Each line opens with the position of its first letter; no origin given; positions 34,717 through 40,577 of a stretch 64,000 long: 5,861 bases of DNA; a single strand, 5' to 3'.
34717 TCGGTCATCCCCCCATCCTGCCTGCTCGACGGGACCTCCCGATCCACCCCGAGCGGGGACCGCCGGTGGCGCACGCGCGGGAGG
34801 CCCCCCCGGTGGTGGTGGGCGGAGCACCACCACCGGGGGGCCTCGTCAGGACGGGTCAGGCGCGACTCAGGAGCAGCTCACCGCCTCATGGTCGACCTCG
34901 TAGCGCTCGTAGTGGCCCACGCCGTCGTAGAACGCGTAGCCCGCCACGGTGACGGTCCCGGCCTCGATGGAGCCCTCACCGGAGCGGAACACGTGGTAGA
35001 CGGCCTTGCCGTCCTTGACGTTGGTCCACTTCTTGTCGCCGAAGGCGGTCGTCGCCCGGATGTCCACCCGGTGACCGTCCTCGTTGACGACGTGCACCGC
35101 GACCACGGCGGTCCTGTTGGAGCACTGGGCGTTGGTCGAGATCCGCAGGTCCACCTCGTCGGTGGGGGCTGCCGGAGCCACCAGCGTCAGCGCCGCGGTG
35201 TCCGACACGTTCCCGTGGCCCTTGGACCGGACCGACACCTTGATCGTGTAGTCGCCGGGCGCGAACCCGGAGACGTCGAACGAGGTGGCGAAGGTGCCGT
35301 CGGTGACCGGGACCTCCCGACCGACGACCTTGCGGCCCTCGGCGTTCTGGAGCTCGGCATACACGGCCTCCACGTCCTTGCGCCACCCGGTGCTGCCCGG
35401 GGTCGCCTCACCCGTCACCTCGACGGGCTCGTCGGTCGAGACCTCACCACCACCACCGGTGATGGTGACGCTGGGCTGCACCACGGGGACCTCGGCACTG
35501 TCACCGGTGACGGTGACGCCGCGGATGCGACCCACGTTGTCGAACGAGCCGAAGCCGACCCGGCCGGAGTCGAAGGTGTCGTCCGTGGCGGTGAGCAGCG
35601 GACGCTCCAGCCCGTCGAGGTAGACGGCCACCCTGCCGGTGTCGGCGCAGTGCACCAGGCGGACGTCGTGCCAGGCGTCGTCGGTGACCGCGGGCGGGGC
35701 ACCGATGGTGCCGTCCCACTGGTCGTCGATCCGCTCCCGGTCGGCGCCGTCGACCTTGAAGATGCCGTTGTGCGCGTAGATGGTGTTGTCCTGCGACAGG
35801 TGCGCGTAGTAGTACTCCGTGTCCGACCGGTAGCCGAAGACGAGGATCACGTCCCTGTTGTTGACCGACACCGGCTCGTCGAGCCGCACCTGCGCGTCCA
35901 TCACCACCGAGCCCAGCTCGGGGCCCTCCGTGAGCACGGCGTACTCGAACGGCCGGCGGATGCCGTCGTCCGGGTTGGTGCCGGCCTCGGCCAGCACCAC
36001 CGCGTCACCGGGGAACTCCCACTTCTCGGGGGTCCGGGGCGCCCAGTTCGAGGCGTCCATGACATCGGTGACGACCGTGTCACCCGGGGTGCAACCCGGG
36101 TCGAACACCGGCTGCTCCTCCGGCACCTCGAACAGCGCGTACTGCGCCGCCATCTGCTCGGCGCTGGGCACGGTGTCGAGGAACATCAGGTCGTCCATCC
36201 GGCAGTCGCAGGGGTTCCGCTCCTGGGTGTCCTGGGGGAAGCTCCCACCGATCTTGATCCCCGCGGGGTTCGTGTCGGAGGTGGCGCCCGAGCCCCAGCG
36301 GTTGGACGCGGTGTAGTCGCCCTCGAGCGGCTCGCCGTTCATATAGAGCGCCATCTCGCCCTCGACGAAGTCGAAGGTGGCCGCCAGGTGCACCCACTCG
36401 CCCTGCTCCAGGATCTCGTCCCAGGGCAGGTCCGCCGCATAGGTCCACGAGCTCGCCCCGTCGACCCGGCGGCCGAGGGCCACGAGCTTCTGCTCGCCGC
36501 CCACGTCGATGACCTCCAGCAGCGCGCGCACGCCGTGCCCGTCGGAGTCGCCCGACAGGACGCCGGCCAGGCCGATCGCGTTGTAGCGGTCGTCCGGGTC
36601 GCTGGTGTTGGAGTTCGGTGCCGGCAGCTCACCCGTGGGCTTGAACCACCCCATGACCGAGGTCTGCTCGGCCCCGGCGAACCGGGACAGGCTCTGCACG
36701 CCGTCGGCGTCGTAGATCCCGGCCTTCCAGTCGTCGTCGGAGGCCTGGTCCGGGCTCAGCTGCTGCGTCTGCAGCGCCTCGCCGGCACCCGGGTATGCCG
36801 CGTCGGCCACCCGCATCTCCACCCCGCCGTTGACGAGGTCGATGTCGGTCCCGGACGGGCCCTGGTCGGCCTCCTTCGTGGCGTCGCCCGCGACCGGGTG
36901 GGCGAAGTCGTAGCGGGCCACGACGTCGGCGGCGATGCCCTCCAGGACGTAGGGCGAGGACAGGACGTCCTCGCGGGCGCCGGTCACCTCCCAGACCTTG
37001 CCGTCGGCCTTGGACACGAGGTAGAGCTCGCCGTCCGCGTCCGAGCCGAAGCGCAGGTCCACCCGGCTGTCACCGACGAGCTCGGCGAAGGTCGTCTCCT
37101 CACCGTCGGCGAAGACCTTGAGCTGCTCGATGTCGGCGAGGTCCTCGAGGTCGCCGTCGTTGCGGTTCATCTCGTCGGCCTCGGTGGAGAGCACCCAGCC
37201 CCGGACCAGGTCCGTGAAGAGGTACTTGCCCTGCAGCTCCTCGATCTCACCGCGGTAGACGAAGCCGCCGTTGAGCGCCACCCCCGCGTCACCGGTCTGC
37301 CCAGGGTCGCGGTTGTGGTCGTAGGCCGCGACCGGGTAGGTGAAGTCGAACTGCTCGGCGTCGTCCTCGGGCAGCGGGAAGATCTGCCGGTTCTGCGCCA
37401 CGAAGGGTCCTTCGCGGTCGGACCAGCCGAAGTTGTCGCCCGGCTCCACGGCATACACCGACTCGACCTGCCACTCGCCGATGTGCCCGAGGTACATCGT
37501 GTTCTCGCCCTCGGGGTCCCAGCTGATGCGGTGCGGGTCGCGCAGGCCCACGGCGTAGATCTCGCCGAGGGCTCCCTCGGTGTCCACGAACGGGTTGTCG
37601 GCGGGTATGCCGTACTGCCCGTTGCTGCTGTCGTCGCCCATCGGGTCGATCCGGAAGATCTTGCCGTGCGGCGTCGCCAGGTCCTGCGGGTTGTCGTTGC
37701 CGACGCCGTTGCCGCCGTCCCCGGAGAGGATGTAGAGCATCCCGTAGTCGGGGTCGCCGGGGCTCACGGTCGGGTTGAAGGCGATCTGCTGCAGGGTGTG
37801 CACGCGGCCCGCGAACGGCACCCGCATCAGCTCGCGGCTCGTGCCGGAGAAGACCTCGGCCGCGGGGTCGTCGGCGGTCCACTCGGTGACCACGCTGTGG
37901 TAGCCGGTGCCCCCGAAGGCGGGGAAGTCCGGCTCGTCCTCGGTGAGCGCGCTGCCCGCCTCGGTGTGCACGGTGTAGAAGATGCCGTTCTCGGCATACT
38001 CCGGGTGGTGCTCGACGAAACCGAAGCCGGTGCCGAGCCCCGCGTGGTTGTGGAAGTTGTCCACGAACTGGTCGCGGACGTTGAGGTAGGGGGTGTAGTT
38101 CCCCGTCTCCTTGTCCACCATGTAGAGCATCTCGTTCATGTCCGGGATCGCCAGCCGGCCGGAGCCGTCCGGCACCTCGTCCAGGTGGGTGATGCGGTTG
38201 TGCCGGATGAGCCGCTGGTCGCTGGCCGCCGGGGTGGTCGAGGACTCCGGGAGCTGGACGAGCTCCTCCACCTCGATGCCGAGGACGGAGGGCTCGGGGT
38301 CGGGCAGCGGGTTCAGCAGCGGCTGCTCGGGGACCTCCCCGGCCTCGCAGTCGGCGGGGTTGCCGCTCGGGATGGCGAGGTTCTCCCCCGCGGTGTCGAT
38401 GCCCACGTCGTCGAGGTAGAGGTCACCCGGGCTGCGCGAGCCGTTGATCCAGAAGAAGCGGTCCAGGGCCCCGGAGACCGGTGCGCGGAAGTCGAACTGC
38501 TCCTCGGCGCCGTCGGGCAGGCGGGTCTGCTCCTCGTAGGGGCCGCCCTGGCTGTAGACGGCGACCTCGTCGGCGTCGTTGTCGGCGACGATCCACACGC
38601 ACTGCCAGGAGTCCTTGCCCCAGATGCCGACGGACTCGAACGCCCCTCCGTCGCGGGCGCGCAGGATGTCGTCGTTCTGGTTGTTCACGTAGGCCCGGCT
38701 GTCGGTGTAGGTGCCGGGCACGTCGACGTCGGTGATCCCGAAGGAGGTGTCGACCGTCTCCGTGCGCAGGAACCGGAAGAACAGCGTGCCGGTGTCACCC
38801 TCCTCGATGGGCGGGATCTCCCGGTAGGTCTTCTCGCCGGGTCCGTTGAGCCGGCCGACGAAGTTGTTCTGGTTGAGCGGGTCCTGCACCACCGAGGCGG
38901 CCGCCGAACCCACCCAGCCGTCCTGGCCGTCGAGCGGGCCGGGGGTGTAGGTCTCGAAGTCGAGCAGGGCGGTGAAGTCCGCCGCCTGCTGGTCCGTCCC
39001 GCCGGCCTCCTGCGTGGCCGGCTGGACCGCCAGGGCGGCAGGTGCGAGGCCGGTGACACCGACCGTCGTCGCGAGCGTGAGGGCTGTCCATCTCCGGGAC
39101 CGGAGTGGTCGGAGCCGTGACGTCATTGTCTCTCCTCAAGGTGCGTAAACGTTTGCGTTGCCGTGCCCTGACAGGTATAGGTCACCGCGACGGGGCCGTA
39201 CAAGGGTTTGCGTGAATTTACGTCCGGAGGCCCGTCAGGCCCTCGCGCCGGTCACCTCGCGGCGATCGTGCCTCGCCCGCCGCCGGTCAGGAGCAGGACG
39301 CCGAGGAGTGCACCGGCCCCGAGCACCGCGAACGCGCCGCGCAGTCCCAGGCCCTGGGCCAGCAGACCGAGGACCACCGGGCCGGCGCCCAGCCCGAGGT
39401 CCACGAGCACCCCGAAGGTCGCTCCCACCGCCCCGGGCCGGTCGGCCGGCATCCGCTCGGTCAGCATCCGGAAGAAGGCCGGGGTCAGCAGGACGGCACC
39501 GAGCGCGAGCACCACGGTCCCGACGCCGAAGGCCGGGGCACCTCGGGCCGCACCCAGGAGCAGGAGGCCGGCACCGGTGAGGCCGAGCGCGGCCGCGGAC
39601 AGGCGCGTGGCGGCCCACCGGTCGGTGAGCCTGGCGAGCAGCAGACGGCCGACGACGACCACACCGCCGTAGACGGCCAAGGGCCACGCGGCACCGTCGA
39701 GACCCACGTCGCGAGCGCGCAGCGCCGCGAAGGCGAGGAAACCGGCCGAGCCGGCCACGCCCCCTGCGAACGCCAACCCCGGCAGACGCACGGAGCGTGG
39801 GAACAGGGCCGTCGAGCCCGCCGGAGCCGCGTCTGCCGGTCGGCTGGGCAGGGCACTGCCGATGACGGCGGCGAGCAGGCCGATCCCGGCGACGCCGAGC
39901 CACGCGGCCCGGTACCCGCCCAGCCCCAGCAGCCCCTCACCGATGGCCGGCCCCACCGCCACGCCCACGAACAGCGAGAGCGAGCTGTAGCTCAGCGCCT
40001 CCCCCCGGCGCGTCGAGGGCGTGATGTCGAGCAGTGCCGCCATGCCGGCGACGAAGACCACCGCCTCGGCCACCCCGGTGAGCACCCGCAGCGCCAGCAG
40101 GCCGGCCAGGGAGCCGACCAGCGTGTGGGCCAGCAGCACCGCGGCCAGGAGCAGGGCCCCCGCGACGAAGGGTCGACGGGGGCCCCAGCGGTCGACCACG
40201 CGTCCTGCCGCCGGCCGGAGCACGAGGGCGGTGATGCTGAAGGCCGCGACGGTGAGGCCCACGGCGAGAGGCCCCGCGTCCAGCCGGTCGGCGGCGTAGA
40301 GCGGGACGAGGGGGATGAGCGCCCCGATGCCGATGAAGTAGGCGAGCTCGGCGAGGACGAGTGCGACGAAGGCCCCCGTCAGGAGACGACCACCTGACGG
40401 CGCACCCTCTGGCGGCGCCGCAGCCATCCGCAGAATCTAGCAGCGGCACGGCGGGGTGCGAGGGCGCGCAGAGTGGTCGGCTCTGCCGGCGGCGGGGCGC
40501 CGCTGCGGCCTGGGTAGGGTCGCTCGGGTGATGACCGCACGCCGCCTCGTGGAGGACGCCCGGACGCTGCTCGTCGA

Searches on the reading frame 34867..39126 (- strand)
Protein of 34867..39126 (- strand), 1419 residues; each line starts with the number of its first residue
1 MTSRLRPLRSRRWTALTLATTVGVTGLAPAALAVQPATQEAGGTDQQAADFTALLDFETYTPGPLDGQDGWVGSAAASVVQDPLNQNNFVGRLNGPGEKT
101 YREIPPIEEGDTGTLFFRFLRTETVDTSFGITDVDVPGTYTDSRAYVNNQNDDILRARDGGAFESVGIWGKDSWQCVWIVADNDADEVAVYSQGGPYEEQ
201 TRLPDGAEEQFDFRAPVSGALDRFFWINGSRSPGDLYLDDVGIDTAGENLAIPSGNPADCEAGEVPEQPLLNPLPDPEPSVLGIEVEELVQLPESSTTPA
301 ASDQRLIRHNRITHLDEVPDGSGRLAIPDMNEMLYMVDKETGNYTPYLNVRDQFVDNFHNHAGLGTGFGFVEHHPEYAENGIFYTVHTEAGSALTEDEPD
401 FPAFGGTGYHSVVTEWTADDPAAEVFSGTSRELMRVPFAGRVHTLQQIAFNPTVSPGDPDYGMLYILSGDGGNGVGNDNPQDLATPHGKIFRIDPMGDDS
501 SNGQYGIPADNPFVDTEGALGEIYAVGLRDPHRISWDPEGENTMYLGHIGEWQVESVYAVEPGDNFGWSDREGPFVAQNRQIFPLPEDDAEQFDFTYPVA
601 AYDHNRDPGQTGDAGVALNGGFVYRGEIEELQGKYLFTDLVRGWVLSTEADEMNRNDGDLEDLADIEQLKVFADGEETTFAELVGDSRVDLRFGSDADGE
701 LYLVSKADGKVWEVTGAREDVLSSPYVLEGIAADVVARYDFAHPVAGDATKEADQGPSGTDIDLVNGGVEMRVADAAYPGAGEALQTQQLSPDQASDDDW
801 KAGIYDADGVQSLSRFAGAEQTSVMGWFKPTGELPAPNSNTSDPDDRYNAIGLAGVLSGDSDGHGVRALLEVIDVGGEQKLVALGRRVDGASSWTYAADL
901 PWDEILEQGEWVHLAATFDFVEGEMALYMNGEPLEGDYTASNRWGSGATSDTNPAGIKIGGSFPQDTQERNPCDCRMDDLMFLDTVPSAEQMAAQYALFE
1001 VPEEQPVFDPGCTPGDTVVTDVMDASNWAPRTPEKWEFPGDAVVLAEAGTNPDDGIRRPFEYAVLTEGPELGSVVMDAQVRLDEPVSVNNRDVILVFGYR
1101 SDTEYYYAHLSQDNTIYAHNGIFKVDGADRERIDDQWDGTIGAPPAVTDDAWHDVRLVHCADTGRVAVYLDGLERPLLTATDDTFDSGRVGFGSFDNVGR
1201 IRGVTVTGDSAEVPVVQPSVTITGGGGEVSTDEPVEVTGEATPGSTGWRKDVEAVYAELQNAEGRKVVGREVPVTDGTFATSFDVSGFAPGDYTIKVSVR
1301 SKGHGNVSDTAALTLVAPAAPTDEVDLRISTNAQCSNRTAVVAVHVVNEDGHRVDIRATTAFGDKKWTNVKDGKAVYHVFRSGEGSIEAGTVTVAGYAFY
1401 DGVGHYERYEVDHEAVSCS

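Call 8: search_protein_families(library=pfam, proteins=[window:34867-39126:-], max_evalue=0.001)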
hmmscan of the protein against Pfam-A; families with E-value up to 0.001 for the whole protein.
window:34867-39126:- (1419 aa): 2 families
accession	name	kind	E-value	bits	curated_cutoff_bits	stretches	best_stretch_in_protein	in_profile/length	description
PF07995.17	GSDH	-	1.6e-19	70.8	25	1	365-653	48-291/332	Glucose / Sorbosone dehydrogenase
PF13385.13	Laminin_G_3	-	7e-11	42.9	27.6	1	899-991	69-149/151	Concanavalin A-like lectin/glucanases superfamily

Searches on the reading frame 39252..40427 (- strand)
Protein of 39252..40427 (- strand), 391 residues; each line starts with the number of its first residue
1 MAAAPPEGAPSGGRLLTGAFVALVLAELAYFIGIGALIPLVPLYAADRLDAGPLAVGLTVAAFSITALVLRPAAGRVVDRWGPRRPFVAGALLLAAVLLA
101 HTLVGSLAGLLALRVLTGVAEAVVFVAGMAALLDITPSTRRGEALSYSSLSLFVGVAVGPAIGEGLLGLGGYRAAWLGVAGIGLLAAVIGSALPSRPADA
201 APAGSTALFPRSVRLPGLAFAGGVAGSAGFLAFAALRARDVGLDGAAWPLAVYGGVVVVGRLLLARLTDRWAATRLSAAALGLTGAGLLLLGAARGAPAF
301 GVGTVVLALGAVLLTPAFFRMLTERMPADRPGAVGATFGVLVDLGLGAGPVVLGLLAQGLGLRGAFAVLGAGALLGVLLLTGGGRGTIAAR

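Call 8: search_protein_families(library=pfam, proteins=[window:39252-40427:-], max_evalue=0.001)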
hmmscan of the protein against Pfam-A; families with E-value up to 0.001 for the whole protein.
window:39252-40427:- (391 aa): 2 families
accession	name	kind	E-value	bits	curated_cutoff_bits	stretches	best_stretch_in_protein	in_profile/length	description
PF07690.21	MFS_1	-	4.3e-40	138.1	33.4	2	24-217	2-203/347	Major Facilitator Superfamily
PF06779.20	MFS_4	-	9.8e-05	22.3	26.3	1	70-375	48-357/364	Uncharacterised MFS-type transporter YbfB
